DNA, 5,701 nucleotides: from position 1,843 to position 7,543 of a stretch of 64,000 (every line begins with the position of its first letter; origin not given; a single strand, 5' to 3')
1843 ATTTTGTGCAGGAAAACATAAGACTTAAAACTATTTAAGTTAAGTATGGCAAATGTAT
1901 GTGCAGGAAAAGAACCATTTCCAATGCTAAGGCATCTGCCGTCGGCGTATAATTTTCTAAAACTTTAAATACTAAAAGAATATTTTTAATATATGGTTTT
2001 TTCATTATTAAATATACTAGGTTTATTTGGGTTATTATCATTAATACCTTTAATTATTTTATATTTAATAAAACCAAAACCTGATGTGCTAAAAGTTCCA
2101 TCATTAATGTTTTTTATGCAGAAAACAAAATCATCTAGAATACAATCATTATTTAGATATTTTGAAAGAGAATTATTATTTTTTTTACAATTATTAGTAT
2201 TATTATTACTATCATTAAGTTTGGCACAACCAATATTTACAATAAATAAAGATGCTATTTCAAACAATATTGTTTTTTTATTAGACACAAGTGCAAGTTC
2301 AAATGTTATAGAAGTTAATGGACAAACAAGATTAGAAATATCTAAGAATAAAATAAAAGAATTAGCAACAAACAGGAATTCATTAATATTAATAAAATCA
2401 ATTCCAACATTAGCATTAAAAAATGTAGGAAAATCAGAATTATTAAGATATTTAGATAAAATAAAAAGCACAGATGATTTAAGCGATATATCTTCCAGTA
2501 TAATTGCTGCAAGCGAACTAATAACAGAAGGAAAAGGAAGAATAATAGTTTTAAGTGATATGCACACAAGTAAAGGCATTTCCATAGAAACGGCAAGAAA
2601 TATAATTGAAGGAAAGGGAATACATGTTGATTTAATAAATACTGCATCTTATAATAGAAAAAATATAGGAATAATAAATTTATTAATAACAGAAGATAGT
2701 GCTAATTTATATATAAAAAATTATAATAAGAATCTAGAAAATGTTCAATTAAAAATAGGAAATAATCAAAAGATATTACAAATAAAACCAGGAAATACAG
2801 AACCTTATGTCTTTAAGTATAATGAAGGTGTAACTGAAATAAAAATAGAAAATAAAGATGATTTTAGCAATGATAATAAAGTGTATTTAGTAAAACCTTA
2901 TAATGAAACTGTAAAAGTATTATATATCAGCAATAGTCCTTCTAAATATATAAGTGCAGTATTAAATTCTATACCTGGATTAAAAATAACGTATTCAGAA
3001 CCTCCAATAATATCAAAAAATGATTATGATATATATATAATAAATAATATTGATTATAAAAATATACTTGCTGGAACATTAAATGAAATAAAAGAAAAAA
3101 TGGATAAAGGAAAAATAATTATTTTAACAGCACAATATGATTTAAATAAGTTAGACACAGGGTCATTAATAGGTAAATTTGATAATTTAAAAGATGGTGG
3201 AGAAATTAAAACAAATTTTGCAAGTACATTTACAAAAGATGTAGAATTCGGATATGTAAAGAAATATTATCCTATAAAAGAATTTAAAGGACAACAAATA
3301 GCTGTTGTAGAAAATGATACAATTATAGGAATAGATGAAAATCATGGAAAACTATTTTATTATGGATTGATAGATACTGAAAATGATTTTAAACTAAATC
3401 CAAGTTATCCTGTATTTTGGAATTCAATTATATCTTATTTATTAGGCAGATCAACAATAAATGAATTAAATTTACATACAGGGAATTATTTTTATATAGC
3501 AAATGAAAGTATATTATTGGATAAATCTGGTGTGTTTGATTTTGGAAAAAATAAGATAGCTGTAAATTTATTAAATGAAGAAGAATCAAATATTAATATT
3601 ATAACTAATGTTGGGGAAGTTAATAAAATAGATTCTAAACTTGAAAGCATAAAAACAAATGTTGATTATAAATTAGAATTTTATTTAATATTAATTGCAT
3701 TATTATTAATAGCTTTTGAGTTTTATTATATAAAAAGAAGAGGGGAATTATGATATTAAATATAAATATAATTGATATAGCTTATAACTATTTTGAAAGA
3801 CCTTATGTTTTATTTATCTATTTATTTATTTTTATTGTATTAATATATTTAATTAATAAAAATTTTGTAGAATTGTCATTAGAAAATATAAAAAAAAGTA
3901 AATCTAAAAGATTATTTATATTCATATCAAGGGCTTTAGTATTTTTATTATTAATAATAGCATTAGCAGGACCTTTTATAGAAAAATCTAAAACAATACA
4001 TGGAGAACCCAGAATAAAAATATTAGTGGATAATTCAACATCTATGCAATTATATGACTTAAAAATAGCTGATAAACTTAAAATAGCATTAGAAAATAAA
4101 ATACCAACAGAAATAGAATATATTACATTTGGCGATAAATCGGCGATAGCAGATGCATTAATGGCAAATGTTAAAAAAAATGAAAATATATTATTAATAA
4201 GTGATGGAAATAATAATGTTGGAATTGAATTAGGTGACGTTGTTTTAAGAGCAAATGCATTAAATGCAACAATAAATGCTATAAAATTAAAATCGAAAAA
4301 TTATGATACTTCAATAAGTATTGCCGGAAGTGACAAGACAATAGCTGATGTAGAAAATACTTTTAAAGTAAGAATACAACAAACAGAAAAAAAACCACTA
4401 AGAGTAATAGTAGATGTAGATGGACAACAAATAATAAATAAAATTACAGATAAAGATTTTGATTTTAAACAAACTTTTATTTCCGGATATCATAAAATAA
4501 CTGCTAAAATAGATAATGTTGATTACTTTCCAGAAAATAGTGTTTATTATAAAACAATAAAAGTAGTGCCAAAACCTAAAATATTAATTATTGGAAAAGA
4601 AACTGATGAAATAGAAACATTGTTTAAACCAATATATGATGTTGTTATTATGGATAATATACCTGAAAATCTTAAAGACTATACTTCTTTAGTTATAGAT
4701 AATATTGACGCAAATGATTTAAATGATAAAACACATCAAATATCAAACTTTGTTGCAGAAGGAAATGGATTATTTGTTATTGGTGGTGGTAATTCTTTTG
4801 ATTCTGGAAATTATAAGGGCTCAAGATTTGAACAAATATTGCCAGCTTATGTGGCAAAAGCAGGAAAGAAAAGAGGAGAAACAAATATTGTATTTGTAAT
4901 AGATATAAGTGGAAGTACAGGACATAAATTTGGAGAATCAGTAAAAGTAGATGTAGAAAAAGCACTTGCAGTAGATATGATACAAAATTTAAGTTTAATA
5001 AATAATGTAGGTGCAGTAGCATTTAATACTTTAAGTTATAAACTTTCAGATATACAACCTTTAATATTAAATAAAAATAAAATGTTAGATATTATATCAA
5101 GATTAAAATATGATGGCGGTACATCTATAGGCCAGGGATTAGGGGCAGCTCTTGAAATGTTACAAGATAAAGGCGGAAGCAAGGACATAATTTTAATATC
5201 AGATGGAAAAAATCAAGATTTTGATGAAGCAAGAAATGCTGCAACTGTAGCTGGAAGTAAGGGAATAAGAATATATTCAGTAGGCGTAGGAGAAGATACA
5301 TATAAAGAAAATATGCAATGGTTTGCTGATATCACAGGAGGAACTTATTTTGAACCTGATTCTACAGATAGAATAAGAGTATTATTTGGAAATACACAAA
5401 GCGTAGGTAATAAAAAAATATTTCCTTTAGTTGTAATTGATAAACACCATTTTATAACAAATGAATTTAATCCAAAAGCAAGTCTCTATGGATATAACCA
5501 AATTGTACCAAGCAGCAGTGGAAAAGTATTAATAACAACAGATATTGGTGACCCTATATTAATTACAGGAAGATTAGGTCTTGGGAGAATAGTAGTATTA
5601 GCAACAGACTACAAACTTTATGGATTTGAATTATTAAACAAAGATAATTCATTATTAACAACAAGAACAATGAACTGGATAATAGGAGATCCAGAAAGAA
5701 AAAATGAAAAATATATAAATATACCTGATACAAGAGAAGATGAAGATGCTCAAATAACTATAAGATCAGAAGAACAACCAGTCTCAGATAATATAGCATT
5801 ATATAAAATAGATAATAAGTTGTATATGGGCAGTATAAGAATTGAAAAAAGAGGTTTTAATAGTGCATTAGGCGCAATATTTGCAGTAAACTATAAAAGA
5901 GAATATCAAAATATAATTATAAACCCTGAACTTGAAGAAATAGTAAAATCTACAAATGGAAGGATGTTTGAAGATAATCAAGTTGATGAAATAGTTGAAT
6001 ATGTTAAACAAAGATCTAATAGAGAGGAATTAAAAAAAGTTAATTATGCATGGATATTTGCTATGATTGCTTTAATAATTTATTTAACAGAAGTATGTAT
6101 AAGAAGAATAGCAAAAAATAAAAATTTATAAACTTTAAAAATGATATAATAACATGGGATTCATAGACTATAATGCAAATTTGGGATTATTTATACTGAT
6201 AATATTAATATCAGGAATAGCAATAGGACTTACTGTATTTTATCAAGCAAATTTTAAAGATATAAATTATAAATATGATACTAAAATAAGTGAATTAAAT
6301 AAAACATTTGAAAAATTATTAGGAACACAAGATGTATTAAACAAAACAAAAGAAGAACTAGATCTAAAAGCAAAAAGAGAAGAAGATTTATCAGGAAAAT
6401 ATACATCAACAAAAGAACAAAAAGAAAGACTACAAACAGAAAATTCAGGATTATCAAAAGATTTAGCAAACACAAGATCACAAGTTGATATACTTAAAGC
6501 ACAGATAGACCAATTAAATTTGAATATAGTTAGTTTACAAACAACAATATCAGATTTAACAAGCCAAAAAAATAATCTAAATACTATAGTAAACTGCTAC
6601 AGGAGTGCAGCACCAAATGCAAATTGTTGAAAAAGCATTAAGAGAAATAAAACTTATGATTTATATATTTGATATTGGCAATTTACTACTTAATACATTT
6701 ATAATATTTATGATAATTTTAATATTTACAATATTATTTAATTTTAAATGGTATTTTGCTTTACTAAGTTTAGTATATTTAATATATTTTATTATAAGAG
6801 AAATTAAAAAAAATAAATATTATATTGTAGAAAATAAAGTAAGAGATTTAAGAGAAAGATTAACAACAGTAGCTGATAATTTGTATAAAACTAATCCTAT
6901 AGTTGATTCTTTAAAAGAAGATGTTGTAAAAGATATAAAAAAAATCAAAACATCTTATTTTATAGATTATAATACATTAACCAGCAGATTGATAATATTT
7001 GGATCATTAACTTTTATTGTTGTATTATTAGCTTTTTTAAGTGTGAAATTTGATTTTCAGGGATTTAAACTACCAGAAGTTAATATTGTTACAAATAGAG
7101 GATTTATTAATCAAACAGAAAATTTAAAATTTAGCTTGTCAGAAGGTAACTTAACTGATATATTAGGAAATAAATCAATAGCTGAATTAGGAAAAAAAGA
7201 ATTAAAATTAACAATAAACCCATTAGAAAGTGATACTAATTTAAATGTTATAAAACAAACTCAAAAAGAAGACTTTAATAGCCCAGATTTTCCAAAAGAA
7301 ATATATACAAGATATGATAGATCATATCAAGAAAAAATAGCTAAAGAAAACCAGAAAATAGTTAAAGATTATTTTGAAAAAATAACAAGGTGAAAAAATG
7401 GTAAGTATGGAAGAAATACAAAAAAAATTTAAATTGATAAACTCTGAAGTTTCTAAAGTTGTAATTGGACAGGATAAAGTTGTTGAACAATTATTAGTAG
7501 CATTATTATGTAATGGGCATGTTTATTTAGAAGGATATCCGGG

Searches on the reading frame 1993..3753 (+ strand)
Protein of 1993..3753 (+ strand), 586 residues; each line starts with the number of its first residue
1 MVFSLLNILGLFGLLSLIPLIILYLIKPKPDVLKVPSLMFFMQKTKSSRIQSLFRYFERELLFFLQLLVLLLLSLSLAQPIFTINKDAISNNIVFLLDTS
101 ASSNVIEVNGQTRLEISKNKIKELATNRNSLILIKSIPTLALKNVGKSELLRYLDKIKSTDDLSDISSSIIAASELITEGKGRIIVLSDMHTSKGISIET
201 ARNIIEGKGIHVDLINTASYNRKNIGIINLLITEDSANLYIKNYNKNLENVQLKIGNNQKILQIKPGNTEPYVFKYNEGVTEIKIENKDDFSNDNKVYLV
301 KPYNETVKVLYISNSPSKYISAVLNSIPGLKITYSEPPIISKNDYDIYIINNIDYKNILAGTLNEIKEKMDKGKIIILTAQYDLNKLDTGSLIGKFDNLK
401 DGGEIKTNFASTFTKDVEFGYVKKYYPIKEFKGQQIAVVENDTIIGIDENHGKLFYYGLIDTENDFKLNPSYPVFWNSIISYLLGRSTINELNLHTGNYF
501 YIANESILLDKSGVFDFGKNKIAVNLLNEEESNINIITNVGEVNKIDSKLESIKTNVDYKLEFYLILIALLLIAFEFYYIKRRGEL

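Call 7: search_protein_families(library=pfam, proteins=[window:1993-3753:+], max_evalue=0.001)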
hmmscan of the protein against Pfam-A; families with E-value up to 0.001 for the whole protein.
window:1993-3753:+ (586 aa): 4 families
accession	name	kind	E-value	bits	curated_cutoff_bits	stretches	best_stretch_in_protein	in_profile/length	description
PF24157.1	DUF7408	-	3.9e-30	105.5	27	1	308-477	1-172/174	Domain of unknown function (DUF7408)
PF07584.16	BatA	-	1.4e-10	41.9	25.9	1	1-80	1-77/77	Aerotolerance regulator N-terminal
PF24156.1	DUF7407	-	9e-07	29.6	28.2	1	225-298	1-74/74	Domain of unknown function (DUF7407)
PF13519.12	VWA_2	-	0.00056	20.9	27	0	93-190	1-106/107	von Willebrand factor type A domain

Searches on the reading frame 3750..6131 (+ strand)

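Call 7: search_protein_families(library=pfam, proteins=[window:3750-6131:+], max_evalue=0.001)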
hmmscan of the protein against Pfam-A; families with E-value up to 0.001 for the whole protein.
window:3750-6131:+ (793 aa): 5 families
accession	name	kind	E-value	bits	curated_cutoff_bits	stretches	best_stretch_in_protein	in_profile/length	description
PF00092.34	VWA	-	5.6e-18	66.2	23.8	1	379-541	1-167/174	von Willebrand factor type A domain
PF13519.12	VWA_2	-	2e-14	54.5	27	1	380-487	1-107/107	von Willebrand factor type A domain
PF07090.17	GATase1_like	-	4.6e-07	30.1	27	0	562-621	158-219/247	Putative glutamine amidotransferase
PF13768.12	VWA_3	-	0.00012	22.6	27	0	380-533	3-153/155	von Willebrand factor type A domain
PF05762.20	VWA_CoxE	-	0.00015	21.8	26.4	0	373-492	52-165/222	VWA domain containing CoxE-like protein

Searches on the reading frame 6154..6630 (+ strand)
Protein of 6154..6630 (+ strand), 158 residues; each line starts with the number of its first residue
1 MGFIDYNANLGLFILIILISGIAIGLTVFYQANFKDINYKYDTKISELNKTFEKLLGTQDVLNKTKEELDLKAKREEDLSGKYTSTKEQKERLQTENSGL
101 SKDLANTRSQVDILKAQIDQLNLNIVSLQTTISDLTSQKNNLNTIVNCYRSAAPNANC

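Call 7: search_protein_families(library=pfam, proteins=[window:6154-6630:+], max_evalue=0.001)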
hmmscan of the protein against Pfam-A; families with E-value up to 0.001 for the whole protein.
window:6154-6630:+ (158 aa): 2 families
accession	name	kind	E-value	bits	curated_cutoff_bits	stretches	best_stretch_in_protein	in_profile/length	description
PF23203.1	KIF21A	-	4.5e-06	26.9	28.5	1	46-144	13-111/161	KIF21A-like domain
PF06785.16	UPF0242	-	0.00076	20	33.5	0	13-136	48-163/194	Uncharacterised protein family (UPF0242) N-terminus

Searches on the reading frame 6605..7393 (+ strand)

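Call 7: search_protein_families(library=pfam, proteins=[window:6605-7393:+], max_evalue=0.001)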
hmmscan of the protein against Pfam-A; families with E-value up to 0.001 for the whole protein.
window:6605-7393:+ (262 aa): 1 family
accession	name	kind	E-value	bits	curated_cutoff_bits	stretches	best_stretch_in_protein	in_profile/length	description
PF24334.1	DUF7502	-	0.00058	19.8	27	1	76-260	102-279/281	Family of unknown function (DUF7502)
